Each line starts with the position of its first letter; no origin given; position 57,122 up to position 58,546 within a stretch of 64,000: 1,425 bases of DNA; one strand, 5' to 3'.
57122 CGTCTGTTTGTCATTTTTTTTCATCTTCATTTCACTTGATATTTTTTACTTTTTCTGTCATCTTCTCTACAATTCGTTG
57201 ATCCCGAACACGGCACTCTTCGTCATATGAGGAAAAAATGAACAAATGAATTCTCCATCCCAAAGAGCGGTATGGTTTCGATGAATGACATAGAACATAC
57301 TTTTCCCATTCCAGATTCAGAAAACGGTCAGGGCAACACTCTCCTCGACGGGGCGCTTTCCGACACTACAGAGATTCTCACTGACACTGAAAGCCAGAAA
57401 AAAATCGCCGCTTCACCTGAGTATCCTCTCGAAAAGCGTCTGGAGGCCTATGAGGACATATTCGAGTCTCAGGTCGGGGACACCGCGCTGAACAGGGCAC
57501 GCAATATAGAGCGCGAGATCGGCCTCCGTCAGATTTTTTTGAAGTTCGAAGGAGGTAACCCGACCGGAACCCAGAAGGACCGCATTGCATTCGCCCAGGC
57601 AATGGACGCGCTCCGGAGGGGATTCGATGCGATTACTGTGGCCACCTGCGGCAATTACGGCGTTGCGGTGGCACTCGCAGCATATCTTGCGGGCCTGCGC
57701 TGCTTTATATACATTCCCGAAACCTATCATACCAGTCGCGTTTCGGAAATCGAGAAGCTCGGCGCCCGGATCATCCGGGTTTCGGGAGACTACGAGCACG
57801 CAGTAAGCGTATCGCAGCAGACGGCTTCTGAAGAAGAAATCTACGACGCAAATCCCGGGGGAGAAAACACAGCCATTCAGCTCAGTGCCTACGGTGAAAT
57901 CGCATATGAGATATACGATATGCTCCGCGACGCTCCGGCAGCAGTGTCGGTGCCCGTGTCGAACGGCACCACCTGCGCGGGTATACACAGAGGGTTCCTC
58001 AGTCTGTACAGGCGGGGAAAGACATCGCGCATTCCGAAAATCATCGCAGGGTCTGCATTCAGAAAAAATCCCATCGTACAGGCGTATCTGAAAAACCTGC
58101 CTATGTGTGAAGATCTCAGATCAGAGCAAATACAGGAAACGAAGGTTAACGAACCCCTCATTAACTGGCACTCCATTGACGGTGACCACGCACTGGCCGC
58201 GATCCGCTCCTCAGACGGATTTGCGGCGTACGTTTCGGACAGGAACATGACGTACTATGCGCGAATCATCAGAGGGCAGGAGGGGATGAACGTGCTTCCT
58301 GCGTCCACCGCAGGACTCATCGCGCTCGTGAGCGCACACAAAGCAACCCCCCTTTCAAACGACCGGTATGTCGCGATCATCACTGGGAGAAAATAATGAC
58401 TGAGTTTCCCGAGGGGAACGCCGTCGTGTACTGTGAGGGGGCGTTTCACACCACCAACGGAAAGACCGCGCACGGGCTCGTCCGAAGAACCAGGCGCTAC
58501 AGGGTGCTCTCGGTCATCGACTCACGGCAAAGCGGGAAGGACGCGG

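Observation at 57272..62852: Translationally coupled four-gene operon: ThrC-like PLP enzyme, DUF1611/PP-loop fusion, creatininase-family hydrolase, dipeptide epimerase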

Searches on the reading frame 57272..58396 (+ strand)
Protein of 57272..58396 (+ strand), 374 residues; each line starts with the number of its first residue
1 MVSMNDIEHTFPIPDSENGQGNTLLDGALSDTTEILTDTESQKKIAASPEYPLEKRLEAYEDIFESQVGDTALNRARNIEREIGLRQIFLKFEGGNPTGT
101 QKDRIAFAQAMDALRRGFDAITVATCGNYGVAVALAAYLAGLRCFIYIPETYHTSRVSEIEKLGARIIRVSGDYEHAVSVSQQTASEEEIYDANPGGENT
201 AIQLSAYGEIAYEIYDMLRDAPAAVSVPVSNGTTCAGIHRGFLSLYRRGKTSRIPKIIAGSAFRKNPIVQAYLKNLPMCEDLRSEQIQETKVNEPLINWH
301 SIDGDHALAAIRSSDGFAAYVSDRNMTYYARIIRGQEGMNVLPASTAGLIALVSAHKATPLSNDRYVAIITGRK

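Call 3: search_protein_families(library=pfam, proteins=[window:57272-58396:+], max_evalue=0.01)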
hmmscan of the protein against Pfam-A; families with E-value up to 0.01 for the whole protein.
window:57272-58396:+ (374 aa): 1 family
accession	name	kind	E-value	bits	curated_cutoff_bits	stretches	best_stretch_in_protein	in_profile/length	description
PF00291.31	PALP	-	2.5e-51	175.2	35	1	67-372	4-295/295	Pyridoxal-phosphate dependent enzyme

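Call 4: search_protein_families(library=ncbifam, proteins=[window:57272-58396:+], max_evalue=0.01)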
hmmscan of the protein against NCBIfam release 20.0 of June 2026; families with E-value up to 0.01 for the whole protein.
window:57272-58396:+ (374 aa): 43 families (the best 25 are shown)
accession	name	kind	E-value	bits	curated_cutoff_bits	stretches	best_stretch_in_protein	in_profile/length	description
NF004996.0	PRK06381.1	equivalog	1.1e-127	425.4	266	1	66-374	11-318/319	threonine synthase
NF004170.0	PRK05638.1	equivalog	3e-35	121.6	421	1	63-372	59-353/442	threonine synthase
NF006050.0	PRK08197.1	equivalog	2.5e-28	99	303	1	69-369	79-375/406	threonine synthase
TIGR00260.1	thrC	equivalog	1.3e-25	90.3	167.1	1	57-372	8-333/340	threonine synthase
NF005035.0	PRK06450.1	equivalog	1.4e-23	83.3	301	1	86-292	65-265/338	threonine synthase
NF006094.0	PRK08246.1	subfamily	4.3e-18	65.8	331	1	54-241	7-188/310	serine/threonine dehydratase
NF006205.0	PRK08329.1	equivalog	5.2e-18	65.1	358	1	86-262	72-245/347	threonine synthase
NF008735.0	PRK11761.1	equivalog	3.5e-16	59.3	413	1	64-190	6-137/296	cysteine synthase CysM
NF007989.0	PRK10717.1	equivalog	2.5e-15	56.4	387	1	64-239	8-195/334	cysteine synthase A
TIGR01136.1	cysKM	subfamily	6.6e-15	55.3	344.15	1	66-185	3-126/299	cysteine synthase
TIGR01137.1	cysta_beta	equivalog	6.7e-15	54.7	510.25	1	66-240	7-189/457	cystathionine beta-synthase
NF006058.0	PRK08206.1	equivalog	7.8e-15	54.3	276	1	121-245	119-251/402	diaminopropionate ammonia-lyase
NF005292.0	PRK06815.1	equivalog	9.9e-15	54.4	371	1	59-239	10-187/320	threonine/serine dehydratase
NF005680.0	PRK07476.1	equivalog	2e-14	53.3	413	1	63-239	16-189/326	hydroxyectoine utilization dehydratase EutB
TIGR01138.1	cysM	equivalog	1.4e-13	51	394.2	1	65-172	3-113/290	cysteine synthase B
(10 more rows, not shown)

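Call 21: search_solved_structures(query=window:57272-58396:+, max_evalue=0.001)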
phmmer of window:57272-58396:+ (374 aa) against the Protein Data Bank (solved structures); distinct sequences matched with E-value up to 0.001: 154 (the best 60 are shown).
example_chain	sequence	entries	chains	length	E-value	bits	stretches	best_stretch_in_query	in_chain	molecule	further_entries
2zsj_A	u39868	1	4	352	8.7e-27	97.3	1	67-354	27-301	Threonine synthase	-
2d1f_A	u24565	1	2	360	8.6e-21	77.6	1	69-355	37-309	Threonine synthase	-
1uim_A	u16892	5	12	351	6.7e-20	74.7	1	81-354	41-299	Threonine Synthase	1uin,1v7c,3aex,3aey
6cgq_A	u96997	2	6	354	1.1e-19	74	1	69-373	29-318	Threonine synthase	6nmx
5ohx_A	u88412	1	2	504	1.1e-14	57.6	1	66-242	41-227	Cystathionine beta-synthase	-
8stw_A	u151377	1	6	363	1.9e-13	53.4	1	61-172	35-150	Cystathionine beta-synthase, K384N variant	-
1m54_A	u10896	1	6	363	2e-13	53.4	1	61-172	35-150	CYSTATHIONINE BETA-SYNTHASE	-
5mms_A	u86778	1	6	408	2.7e-13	53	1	61-172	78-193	Cystathionine beta-synthase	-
1jbq_A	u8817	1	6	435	3.3e-13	52.7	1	61-172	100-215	CYSTATHIONINE BETA-SYNTHASE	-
9sqq_A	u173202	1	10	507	4.7e-13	52.2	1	61-172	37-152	Cystathionine beta-synthase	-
9shm_A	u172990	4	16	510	4.7e-13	52.2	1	61-172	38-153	Cystathionine beta-synthase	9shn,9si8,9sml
4l27_B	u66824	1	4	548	5.6e-13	51.9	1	61-172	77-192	Cystathionine beta-synthase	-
4l0d_A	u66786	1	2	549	5.6e-13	51.9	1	61-172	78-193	Cystathionine beta-synthase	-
4l3v_B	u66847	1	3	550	5.7e-13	51.9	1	61-172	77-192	Cystathionine beta-synthase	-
9spv_B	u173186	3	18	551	5.7e-13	51.9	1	61-172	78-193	Cystathionine beta-synthase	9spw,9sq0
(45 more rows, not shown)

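Call 56: search_solved_structures(query=window:57272-58396:+, max_evalue=1e-18, show_alignments=4)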
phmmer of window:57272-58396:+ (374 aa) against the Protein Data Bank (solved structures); distinct sequences matched with E-value up to 1e-18: 4.
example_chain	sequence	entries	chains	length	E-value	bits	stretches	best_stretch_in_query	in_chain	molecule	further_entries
2zsj_A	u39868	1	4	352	8.7e-27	97.3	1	67-354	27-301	Threonine synthase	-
2d1f_A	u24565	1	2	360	8.6e-21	77.6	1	69-355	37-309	Threonine synthase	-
1uim_A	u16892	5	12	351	6.7e-20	74.7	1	81-354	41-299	Threonine Synthase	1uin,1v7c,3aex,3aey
6cgq_A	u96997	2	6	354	1.1e-19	74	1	69-373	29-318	Threonine synthase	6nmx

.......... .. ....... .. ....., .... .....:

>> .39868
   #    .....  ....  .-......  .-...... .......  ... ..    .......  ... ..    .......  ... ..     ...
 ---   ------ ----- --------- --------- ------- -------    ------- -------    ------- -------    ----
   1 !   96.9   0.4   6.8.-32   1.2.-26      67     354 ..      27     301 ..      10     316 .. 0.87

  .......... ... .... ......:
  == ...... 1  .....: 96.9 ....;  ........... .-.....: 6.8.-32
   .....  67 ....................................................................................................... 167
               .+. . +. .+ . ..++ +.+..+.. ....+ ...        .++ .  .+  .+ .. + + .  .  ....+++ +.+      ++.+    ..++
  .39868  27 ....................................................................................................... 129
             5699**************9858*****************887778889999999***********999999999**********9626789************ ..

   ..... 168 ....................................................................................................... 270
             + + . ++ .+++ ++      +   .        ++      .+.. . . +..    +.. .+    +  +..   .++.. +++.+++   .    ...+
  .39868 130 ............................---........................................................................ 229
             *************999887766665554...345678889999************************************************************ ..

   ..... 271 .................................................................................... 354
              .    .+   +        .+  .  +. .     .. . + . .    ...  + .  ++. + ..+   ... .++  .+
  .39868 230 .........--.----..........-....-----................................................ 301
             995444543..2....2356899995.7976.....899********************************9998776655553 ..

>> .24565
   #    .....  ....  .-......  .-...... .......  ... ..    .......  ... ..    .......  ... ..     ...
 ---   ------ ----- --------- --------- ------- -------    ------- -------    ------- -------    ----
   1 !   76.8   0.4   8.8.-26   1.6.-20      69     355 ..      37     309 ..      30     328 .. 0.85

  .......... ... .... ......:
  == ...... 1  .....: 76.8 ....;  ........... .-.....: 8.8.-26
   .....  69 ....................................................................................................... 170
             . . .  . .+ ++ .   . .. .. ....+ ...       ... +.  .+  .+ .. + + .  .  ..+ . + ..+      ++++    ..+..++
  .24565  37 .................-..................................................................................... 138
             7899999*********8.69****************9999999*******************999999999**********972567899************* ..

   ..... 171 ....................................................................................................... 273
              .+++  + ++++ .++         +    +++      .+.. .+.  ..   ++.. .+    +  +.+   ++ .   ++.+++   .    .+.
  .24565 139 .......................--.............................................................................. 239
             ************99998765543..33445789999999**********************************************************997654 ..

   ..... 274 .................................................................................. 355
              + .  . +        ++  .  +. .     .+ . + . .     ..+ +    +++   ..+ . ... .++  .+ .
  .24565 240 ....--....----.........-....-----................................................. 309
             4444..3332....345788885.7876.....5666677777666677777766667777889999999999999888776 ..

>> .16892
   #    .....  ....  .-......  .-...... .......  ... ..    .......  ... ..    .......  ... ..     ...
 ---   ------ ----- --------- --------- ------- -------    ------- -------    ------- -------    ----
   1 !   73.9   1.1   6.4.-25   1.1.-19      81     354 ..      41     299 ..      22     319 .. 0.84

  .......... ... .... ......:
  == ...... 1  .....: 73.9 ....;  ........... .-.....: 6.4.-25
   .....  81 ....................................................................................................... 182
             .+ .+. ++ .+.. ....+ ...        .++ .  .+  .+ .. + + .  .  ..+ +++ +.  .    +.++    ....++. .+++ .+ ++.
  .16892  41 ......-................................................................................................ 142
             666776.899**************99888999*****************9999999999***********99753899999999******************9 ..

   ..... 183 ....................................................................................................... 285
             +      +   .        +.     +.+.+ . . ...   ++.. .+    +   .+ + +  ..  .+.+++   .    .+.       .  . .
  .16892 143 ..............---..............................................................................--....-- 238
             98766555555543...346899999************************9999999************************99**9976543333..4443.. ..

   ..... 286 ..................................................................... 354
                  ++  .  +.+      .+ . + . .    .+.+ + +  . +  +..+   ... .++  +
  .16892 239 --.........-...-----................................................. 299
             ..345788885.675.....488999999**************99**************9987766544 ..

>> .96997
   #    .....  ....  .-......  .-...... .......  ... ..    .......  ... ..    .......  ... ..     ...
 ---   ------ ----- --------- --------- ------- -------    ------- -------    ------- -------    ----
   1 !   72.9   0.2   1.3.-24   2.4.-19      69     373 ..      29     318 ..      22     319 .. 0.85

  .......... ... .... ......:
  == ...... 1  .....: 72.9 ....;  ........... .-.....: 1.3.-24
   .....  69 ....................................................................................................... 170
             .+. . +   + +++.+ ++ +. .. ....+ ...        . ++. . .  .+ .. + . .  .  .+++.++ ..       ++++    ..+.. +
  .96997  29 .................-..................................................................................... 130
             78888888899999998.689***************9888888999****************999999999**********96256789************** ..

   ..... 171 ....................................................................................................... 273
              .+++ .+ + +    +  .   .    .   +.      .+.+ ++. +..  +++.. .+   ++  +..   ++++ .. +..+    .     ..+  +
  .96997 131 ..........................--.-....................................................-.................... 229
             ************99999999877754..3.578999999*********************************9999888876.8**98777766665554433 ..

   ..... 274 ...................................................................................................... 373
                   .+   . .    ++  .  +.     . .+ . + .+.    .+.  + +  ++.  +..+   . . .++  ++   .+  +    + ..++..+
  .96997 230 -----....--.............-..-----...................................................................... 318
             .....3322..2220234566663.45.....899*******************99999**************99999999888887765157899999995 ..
